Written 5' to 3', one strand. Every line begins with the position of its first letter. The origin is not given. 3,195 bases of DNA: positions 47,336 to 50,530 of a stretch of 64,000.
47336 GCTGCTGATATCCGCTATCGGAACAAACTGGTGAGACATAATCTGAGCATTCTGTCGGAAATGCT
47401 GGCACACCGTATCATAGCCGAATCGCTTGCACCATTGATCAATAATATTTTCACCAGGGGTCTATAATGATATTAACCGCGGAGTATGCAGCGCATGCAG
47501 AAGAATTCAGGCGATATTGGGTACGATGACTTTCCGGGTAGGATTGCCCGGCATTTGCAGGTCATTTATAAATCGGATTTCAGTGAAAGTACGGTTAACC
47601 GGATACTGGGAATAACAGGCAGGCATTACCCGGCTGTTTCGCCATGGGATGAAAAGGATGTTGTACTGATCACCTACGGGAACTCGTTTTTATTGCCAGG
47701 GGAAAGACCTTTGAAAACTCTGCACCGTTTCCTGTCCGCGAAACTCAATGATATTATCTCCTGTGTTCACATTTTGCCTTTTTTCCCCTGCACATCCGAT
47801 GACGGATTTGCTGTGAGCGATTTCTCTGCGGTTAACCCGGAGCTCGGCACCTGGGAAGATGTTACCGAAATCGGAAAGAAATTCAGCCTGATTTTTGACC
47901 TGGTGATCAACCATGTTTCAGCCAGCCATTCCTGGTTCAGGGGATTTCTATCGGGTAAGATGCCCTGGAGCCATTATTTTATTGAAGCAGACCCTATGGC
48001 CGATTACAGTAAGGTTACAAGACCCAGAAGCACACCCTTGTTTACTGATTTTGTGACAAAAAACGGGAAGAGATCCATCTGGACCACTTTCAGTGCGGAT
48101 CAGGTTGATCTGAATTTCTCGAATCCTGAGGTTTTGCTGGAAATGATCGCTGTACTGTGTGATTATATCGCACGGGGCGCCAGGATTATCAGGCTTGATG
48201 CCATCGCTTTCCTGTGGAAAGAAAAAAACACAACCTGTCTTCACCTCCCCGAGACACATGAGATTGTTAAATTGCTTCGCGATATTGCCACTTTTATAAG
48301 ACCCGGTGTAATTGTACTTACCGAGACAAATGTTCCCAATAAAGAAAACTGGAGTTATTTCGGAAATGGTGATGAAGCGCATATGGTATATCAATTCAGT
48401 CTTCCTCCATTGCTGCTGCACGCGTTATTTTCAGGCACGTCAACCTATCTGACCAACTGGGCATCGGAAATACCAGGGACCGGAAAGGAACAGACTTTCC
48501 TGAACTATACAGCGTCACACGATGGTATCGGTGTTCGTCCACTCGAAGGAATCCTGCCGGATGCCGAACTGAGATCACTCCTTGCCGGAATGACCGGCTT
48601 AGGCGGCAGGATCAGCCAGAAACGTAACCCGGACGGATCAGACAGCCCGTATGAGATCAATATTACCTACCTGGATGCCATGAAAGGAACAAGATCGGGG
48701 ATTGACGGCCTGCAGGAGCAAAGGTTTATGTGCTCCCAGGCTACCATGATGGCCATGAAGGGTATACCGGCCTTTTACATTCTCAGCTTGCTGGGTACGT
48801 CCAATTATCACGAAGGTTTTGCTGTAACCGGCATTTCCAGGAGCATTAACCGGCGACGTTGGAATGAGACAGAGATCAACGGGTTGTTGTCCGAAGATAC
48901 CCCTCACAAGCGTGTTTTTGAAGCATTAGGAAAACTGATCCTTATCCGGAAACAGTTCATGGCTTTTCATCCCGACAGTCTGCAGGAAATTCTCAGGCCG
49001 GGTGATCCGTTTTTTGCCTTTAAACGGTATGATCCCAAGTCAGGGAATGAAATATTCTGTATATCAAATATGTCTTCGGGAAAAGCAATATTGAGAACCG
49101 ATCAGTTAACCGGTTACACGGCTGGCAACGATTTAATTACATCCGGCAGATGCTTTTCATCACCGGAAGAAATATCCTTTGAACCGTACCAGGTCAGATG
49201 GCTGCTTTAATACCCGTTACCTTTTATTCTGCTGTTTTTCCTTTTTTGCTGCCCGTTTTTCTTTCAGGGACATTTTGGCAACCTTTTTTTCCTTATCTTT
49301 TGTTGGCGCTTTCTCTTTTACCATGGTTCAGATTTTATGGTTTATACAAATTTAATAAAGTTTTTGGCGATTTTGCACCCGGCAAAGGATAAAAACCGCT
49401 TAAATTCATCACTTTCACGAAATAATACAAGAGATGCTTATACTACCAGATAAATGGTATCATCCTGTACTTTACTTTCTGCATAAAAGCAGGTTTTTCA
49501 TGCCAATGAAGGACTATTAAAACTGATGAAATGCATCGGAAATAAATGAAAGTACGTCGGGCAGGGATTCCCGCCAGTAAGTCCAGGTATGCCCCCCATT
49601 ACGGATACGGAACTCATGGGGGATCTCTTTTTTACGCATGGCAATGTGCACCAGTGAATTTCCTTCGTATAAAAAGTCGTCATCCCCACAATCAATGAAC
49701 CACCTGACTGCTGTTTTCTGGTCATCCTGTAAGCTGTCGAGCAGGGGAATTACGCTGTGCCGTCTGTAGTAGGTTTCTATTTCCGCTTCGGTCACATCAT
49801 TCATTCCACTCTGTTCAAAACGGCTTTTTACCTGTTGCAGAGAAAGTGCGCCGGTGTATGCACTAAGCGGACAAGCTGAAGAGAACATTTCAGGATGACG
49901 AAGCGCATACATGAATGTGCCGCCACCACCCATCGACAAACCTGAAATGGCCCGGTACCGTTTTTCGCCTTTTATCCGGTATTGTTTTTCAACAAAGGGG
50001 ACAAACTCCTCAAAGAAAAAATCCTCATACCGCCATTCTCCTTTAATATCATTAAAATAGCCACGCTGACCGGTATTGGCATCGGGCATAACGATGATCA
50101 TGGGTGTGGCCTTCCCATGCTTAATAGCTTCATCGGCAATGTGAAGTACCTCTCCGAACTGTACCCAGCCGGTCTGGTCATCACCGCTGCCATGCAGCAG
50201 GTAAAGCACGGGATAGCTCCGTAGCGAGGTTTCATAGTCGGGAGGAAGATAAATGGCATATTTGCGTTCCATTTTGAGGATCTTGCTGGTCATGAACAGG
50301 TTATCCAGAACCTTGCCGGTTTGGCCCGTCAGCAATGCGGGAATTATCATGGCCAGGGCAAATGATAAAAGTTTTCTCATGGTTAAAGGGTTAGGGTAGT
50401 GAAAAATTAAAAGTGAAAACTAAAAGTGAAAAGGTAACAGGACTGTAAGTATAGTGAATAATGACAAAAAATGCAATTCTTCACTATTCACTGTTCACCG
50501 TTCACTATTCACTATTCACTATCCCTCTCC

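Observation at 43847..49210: Compact GT-HAD-GT-GH13_18 phosphorylase operon: a candidate undescribed glycoside synthesis and recycling module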

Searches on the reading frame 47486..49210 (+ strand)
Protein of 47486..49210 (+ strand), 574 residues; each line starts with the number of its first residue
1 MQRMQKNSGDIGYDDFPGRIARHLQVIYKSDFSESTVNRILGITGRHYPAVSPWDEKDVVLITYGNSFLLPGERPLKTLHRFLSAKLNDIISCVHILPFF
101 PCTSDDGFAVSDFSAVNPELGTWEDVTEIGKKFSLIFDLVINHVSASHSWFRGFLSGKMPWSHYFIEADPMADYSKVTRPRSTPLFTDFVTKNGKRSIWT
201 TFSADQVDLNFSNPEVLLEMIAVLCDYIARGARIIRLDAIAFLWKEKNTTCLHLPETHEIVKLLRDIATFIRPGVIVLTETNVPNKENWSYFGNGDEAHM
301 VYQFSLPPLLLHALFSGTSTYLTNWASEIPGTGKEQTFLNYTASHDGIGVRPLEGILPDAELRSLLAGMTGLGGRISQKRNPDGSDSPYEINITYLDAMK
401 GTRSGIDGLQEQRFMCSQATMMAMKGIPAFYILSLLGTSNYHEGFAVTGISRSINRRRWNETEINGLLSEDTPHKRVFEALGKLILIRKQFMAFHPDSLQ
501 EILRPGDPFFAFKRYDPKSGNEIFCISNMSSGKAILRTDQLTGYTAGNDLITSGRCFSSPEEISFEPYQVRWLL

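Call 3: search_protein_families(library=pfam, proteins=[window:47486-49210:+], max_evalue=0.01)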
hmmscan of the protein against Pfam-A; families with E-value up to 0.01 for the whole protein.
window:47486-49210:+ (574 aa): 1 family
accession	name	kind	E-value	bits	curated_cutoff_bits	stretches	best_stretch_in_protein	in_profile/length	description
PF00128.31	Alpha-amylase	-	4.1e-22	79.5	22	1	92-307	34-269/446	Alpha amylase, catalytic domain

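Call 4: search_protein_families(library=ncbifam, proteins=[window:47486-49210:+], max_evalue=0.01)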
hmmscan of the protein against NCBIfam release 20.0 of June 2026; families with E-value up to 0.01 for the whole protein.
window:47486-49210:+ (574 aa): 9 families
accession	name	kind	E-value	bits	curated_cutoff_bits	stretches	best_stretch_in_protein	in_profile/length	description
TIGR03852.1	sucrose_gtfA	equivalog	3.9e-57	193.9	334.4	1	59-514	3-445/470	sucrose phosphorylase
TIGR02456.1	treS_nterm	equivalog_domain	5.6e-42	143.9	678.35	1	91-346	42-307/539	maltose alpha-D-glucosyltransferase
TIGR02403.1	trehalose_treC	equivalog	6.1e-23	81.3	799.05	1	91-248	41-203/544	alpha,alpha-phosphotrehalase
NF008183.0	PRK10933.1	subfamily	1.1e-16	60.7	535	1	91-248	47-210/551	alpha,alpha-phosphotrehalase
NF051899.1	BetGalacBglAAgro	equivalog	2e-14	52.9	900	1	92-248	43-207/537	beta-galactosidase BglA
NF041090.1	Cyc-maltodext_AglB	equivalog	4e-07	29.2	540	1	91-240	79-208/470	cyclomaltodextrinase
NF008051.0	PRK10785.1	equivalog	6.2e-05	21.4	568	1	93-154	195-261/607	maltodextrin glucosidase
NF041321.1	Alpha-amyl_MalA_Halo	equivalog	0.005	15.3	875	1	106-153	312-364/666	alpha-amylase MalA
TIGR02401.1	trehalose_TreY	equivalog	0.0084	14.4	498.65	0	103-155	44-104/838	malto-oligosyltrehalose synthase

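Call 5: search_solved_structures(query=window:47486-49210:+, max_evalue=1e-10)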
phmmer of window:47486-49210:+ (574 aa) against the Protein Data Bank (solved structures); distinct sequences matched with E-value up to 1e-10: 67 (the best 60 are shown).
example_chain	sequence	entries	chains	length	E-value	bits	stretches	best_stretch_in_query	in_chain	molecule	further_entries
7qqj_A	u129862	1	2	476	1.1e-49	172.7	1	57-493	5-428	Sucrose phosphorylase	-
7qqi_A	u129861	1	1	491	2.2e-47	165.1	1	58-465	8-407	Aamy domain-containing protein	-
7xdq_A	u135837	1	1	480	5.5e-46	160.5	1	75-494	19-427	Glucosylglycerol phosphorylase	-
7xdr_A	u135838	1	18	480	5.1e-45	157.3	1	75-494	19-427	Glucosylglycerol phosphorylase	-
9j1u_F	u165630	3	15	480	3.2e-44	154.7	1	76-494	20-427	Sucrose phosphorylase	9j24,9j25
6s9v_A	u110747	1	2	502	5.5e-40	140.7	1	55-517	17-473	Sucrose 6(F)-phosphate phosphorylase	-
1r7a_A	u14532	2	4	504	1.4e-38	136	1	59-494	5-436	sucrose phosphorylase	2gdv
2gdu_A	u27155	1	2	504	3.6e-38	134.7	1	59-494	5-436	sucrose phosphorylase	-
6fme_B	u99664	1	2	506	3.8e-38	134.7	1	59-494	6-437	Sucrose phosphorylase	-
5c8b_B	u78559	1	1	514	3.9e-38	134.6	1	59-494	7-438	Sucrose phosphorylase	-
5mb2_B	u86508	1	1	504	3.9e-38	134.6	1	59-494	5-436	Sucrose phosphorylase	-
5m9x_B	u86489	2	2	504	1.9e-37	132.3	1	59-494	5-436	Sucrose phosphorylase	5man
7esh_A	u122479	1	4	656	1.9e-36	129.1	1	93-521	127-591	amylosucrase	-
4ays_A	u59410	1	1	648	2.9e-36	128.4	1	92-349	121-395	AMYLOSUCRASE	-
7znp_A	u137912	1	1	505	3.6e-35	124.8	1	59-494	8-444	Sucrose phosphorylase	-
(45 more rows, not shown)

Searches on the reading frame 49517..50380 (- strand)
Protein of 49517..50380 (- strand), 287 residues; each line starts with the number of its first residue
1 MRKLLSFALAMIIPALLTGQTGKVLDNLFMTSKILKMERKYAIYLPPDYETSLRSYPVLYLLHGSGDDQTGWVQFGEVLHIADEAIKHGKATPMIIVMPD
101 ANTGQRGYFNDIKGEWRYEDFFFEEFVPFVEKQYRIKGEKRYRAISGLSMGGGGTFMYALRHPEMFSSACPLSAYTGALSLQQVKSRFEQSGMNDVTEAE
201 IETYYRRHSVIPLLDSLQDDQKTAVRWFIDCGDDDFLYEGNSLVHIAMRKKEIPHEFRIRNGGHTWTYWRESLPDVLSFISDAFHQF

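Call 3: search_protein_families(library=pfam, proteins=[window:49517-50380:-], max_evalue=0.01)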
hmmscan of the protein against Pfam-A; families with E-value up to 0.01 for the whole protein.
window:49517-50380:- (287 aa): 3 families
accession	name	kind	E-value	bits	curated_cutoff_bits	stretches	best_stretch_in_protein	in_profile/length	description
PF00756.26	Esterase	-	8.4e-33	114.6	22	1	32-277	1-248/251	Putative esterase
PF00326.27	Peptidase_S9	-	1.8e-05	24.8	22.6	1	125-264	50-187/213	Prolyl oligopeptidase family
PF10503.15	Esterase_PHB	-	0.0011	18.8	23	1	41-169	3-125/219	Esterase PHB depolymerase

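Call 4: search_protein_families(library=ncbifam, proteins=[window:49517-50380:-], max_evalue=0.01)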
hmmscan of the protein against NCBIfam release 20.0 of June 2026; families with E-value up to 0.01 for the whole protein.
window:49517-50380:- (287 aa): 8 families
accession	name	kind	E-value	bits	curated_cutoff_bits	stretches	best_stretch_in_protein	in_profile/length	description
NF041944.1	Xylase_Ferestase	equivalog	8.3e-26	90.4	1200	1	22-174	466-622/694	bifunctional endo-1,4-beta-xylanase/feruloyl esterase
NF058612.1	GTNG0744Estse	equivalog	8.7e-14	52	450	1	20-280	4-239/242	GTNG_0744 family esterase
TIGR02821.1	fghA_ester_D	equivalog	3.7e-13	49.6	281.7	1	31-269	19-258/275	S-formylglutathione hydrolase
NF007758.0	PRK10439.1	equivalog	3.6e-09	36.1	222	1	26-279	185-409/418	enterochelin esterase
NF050058.1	e_dPHAscl_type1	hypoth_equivalog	2e-08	34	150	1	38-184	7-147/276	extracellular catalytic domain type 1 short-chain-length polyhydroxyalkanoate depolymerase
TIGR01840.1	esterase_phb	subfamily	9.3e-06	25.3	107.85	1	94-178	44-132/213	PHB depolymerase family esterase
NF005071.0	PRK06489.1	equivalog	0.001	18.3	305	1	126-179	136-193/362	hypothetical protein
NF045632.1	hydroxlase_HsaD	equivalog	0.0056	15.7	400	0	49-165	27-128/290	4,5:9,10-diseco-3-hydroxy-5,9,17-trioxoandrosta-1(10),2-diene-4-oate hydrolase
